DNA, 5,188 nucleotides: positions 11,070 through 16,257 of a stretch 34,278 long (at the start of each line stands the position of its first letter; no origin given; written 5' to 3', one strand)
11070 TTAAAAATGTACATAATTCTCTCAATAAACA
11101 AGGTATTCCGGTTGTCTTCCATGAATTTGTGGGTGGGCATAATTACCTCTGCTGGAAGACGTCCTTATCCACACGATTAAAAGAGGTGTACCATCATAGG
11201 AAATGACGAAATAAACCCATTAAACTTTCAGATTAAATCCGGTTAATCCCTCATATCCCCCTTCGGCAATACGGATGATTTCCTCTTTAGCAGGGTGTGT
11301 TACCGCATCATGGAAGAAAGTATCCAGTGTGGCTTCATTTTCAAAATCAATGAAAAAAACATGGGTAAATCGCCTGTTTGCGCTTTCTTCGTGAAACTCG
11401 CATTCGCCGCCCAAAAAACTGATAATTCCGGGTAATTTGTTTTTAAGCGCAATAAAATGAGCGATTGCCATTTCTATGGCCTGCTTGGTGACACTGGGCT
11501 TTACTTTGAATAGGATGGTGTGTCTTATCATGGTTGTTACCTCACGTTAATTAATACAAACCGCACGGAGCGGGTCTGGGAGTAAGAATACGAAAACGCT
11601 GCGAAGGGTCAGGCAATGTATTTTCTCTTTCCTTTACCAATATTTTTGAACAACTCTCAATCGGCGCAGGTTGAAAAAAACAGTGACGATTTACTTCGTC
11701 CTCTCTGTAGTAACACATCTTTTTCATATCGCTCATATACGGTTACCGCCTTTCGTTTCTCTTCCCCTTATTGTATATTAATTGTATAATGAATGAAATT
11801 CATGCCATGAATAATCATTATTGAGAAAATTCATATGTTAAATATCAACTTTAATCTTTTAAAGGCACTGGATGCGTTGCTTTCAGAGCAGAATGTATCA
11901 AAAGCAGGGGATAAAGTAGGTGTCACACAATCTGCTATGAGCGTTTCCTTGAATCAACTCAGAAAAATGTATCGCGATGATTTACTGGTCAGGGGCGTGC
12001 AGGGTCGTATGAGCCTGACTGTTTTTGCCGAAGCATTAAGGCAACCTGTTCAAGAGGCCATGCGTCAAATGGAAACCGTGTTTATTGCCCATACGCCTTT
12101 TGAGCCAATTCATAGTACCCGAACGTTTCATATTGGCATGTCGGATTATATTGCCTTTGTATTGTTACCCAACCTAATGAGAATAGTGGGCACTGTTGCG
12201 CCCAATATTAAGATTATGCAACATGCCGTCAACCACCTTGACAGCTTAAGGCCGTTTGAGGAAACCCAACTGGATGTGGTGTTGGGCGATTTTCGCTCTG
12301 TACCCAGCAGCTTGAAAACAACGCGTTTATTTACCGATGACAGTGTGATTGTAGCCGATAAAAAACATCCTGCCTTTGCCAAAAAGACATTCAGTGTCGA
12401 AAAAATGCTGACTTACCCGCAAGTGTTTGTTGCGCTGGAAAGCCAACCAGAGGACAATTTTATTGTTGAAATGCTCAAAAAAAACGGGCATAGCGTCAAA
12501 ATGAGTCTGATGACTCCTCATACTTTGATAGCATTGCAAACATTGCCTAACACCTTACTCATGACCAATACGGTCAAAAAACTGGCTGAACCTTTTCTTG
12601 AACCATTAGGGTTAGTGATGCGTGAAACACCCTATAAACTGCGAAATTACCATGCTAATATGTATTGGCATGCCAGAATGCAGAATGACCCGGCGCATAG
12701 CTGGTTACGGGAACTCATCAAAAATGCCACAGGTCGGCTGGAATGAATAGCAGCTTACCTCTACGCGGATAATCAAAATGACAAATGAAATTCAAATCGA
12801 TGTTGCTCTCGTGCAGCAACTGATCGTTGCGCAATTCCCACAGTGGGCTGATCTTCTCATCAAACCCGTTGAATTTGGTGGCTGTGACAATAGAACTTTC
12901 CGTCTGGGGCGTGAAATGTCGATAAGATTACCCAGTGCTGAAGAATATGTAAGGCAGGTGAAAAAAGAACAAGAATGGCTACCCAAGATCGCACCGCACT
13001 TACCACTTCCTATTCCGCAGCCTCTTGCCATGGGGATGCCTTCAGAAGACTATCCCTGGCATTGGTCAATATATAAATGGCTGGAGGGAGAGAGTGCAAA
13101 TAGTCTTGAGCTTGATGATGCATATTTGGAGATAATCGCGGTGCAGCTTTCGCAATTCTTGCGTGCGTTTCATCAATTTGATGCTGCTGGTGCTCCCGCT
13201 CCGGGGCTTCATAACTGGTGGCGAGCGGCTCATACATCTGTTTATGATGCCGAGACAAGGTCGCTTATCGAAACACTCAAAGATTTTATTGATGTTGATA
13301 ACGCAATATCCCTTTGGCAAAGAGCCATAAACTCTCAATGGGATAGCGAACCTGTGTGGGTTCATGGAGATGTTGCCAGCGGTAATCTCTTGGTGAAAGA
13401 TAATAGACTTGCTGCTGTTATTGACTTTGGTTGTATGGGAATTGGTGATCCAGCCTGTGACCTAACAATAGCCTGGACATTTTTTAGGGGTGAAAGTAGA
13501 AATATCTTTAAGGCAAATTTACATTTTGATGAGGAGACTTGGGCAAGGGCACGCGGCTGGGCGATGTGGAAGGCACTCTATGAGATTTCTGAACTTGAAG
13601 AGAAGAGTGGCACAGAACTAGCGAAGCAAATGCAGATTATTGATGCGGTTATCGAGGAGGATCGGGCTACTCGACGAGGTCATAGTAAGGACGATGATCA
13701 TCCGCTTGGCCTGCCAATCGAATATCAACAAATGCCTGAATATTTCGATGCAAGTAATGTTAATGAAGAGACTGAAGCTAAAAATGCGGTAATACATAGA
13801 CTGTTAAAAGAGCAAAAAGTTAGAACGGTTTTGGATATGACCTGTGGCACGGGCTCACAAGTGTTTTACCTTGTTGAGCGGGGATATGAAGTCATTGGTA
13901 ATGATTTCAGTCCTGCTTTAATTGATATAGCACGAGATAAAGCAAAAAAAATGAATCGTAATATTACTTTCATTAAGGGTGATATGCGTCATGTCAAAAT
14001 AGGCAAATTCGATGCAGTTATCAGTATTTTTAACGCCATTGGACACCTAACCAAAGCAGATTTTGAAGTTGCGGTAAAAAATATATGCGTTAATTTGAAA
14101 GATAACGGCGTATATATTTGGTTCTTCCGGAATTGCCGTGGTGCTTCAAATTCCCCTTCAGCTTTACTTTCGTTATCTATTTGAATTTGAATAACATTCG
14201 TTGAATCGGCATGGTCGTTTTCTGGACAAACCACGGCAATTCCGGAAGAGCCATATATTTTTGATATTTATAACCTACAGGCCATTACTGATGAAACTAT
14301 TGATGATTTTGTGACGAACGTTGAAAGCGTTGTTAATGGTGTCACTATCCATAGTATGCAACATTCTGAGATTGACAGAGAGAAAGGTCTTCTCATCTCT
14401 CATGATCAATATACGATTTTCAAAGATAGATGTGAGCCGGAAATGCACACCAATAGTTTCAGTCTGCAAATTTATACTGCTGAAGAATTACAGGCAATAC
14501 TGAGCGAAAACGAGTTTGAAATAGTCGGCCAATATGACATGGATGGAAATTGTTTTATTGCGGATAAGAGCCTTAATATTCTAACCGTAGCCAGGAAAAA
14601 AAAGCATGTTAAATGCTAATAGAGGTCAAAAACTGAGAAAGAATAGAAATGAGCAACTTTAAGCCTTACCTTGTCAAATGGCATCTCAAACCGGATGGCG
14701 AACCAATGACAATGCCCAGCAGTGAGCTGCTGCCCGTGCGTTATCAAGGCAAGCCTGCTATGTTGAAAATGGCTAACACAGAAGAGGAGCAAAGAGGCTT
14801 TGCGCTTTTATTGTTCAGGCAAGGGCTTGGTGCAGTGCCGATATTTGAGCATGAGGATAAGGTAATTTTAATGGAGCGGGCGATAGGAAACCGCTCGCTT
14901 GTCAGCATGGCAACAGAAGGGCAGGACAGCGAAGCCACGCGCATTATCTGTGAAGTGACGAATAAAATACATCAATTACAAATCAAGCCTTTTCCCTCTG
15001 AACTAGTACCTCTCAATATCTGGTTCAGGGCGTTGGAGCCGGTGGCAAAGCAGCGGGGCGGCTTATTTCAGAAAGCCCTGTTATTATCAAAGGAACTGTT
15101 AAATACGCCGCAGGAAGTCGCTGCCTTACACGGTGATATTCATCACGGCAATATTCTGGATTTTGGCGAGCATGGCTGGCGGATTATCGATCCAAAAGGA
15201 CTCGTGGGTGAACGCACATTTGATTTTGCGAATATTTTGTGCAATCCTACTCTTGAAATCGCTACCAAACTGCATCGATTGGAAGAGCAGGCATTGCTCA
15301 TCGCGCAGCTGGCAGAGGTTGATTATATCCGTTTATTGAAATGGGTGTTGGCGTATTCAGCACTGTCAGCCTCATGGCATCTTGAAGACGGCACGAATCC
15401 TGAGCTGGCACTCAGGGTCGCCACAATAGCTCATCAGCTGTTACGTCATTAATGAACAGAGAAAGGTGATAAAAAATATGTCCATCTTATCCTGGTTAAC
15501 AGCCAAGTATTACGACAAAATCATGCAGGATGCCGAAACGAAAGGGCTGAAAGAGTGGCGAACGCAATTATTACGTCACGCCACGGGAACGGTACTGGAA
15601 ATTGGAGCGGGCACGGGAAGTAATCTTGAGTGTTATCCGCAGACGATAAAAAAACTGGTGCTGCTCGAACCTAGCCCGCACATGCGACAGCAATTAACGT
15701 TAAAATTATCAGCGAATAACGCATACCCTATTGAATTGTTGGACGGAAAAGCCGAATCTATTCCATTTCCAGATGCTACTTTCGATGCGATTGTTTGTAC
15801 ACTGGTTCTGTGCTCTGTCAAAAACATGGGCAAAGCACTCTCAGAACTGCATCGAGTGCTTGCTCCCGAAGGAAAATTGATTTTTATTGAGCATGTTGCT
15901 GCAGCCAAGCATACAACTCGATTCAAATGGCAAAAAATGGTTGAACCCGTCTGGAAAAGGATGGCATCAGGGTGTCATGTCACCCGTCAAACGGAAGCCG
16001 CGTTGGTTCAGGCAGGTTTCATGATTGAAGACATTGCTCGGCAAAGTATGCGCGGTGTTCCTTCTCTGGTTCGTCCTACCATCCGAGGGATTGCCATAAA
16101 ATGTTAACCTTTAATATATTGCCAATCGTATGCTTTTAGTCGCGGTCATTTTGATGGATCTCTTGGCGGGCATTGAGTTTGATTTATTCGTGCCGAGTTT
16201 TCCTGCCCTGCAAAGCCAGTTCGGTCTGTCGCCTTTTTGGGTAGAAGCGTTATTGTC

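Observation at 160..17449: Two six-copy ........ iteron clusters bracket the 17-kb cargo block, one of them abutting a DUF3987 gene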

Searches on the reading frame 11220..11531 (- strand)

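Call 10: search_protein_families(library=pfam, proteins=[window:11220-11531:-])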
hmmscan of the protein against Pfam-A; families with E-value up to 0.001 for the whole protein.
window:11220-11531:- (103 aa): 1 family
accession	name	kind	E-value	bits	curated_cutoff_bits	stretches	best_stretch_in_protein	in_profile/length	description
PF07876.18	Dabb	-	1.9e-12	48.1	25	1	2-83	1-80/96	Stress responsive A/B Barrel Domain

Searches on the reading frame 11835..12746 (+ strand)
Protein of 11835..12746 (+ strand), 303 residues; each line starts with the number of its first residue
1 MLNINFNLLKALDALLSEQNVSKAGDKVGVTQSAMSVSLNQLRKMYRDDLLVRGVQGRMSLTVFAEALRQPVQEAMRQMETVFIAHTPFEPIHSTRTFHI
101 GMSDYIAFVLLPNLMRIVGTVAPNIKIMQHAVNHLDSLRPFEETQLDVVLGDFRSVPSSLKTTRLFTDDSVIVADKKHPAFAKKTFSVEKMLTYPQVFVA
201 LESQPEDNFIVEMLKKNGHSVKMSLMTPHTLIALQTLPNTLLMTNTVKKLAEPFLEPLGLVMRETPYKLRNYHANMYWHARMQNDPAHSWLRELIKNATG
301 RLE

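Call 10: search_protein_families(library=pfam, proteins=[window:11835-12746:+])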
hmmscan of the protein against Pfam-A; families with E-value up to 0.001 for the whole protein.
window:11835-12746:+ (303 aa): 2 families
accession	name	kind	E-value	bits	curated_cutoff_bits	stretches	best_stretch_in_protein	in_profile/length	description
PF03466.25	LysR_substrate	-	2.2e-19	70.1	28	1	95-298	5-207/209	LysR substrate binding domain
PF00126.33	HTH_1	-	1.8e-10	41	26.6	1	6-65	1-59/60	Bacterial regulatory helix-turn-helix protein, lysR family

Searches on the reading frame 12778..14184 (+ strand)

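Call 10: search_protein_families(library=pfam, proteins=[window:12778-14184:+])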
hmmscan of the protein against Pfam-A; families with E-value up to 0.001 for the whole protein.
window:12778-14184:+ (468 aa): 11 families
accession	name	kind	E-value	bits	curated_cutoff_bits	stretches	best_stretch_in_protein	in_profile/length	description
PF01636.29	APH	-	1.1e-43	150.1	23.2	1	34-261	7-239/239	Phosphotransferase enzyme family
PF13649.12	Methyltransf_25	-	1.5e-18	67.7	27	1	351-444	1-97/97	Methyltransferase domain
PF08241.18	Methyltransf_11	-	4.5e-13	50.1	21.2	1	352-447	1-94/95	Methyltransferase domain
PF13847.12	Methyltransf_31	-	4.5e-11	43.1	27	1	349-447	5-108/145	Methyltransferase domain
PF08242.18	Methyltransf_12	-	8.9e-10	39.6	30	1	352-445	1-97/98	Methyltransferase domain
PF13489.12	Methyltransf_23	-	1e-07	32.3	27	1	337-445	11-113/164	Methyltransferase domain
PF02353.26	CMAS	-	1.3e-05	25.1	27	1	327-446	42-162/273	Mycolic acid cyclopropane synthetase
PF01209.24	Ubie_methyltran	-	0.00013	21.9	20.1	1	338-441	38-144/233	ubiE/COQ5 methyltransferase family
PF03881.20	Fructosamin_kin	-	0.0002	21.2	22.4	0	174-270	171-260/288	Fructosamine kinase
PF02086.21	MethyltransfD12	-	0.0007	19.8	22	0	339-395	12-65/253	D12 class N6 adenine-specific DNA methyltransferase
PF03848.20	TehB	-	0.00079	19.3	20.4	0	343-416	26-101/193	Tellurite resistance protein TehB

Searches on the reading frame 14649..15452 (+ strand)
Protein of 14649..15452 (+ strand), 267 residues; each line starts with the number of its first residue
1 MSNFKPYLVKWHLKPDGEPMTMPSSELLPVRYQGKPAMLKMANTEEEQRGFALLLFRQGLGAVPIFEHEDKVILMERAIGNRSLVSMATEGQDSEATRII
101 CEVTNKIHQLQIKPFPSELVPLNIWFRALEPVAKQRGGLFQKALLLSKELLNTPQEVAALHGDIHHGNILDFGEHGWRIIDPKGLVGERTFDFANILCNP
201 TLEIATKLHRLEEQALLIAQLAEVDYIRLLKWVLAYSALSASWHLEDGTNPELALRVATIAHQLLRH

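Call 10: search_protein_families(library=pfam, proteins=[window:14649-15452:+])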
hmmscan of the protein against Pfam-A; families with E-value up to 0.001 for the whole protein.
window:14649-15452:+ (267 aa): 2 families
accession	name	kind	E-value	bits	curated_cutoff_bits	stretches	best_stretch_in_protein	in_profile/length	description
PF04655.20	APH_6_hur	-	9.8e-74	248.3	27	1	10-248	1-252/252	Aminoglycoside/hydroxyurea antibiotic resistance kinase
PF01636.29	APH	-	0.00064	20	23.2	0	74-197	74-210/239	Phosphotransferase enzyme family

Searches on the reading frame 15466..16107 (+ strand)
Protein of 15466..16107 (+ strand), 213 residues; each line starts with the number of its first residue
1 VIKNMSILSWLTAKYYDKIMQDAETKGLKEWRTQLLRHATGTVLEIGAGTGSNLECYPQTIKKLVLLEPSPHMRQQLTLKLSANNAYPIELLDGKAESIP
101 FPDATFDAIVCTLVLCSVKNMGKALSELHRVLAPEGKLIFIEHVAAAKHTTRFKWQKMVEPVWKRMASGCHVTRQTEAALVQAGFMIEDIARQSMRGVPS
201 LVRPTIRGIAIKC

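Call 10: search_protein_families(library=pfam, proteins=[window:15466-16107:+])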
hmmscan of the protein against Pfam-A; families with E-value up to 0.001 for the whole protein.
window:15466-16107:+ (213 aa): 9 families
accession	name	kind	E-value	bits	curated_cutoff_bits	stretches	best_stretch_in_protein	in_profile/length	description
PF08241.18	Methyltransf_11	-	3.6e-22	79.2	21.2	1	44-140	1-95/95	Methyltransferase domain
PF13649.12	Methyltransf_25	-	6.2e-17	62.5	27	1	43-136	1-97/97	Methyltransferase domain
PF13489.12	Methyltransf_23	-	3.4e-16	59.8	27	1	28-157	9-133/164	Methyltransferase domain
PF08242.18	Methyltransf_12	-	3.8e-14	53.6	30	1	44-138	1-98/98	Methyltransferase domain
PF01209.24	Ubie_methyltran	-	1.6e-10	41.2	20.1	1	42-161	50-175/233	ubiE/COQ5 methyltransferase family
PF13847.12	Methyltransf_31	-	7.6e-10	39.1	27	1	41-148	5-117/145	Methyltransferase domain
PF20922.3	Anamorsin_N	-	2e-05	24.8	27.1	1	97-151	43-99/163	Anamorsin, N-terminal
PF03141.22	Methyltransf_29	-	7.8e-05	21.9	23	1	96-167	172-245/506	Putative S-adenosyl-L-methionine-dependent methyltransferase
PF05219.18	DREV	-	0.00094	18.8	26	0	39-140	94-186/265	DREV methyltransferase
